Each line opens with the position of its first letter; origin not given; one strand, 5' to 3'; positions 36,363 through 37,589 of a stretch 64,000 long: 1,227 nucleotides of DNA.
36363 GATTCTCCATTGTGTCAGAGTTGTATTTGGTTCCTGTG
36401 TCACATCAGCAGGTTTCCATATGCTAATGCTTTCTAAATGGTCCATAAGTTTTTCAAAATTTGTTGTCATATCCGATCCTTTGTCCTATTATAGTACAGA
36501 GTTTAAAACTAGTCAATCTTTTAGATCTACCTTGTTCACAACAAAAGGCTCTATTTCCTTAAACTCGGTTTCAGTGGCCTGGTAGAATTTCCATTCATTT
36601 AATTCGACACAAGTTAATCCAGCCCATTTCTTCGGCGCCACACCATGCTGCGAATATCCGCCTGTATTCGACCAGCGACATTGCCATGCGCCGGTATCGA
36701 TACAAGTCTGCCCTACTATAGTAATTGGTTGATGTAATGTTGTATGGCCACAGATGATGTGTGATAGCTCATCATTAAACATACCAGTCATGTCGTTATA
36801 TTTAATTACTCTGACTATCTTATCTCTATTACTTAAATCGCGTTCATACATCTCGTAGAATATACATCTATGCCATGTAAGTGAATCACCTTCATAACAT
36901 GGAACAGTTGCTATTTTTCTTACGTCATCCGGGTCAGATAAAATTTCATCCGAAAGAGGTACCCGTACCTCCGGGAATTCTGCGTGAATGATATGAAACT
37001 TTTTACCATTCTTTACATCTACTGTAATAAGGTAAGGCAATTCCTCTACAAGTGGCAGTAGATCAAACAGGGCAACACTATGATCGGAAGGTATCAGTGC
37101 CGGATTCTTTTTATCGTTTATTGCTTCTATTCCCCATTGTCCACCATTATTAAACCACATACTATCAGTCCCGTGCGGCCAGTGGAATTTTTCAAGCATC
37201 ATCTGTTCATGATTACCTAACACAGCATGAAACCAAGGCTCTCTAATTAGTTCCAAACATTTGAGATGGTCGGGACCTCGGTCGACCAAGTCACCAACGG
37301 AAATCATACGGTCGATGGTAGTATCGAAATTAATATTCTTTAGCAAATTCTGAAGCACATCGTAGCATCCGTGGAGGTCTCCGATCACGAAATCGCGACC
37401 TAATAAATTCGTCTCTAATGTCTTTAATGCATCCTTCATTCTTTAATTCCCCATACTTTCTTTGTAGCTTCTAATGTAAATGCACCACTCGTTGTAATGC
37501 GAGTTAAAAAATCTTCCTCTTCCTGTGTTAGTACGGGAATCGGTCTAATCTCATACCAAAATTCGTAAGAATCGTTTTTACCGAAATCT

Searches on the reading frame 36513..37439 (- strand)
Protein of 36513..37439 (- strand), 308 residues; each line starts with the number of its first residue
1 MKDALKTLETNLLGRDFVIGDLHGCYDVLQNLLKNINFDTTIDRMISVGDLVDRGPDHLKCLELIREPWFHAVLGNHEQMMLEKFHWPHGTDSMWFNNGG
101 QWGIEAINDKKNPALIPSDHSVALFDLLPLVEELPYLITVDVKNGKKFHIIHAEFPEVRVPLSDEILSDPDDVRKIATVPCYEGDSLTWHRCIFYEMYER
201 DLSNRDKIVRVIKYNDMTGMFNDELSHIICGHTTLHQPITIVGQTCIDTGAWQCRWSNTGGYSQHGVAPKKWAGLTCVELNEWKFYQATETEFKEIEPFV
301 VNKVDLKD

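Call 98: search_protein_families(library=pfam, proteins=[window:36513-37439:-], max_evalue=0.001)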
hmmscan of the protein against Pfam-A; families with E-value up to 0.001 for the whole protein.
window:36513-37439:- (308 aa): 1 family
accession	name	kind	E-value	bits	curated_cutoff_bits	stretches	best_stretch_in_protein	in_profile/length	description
PF00149.33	Metallophos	-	4.8e-15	56.9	21.5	1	18-233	5-188/191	Calcineurin-like phosphoesterase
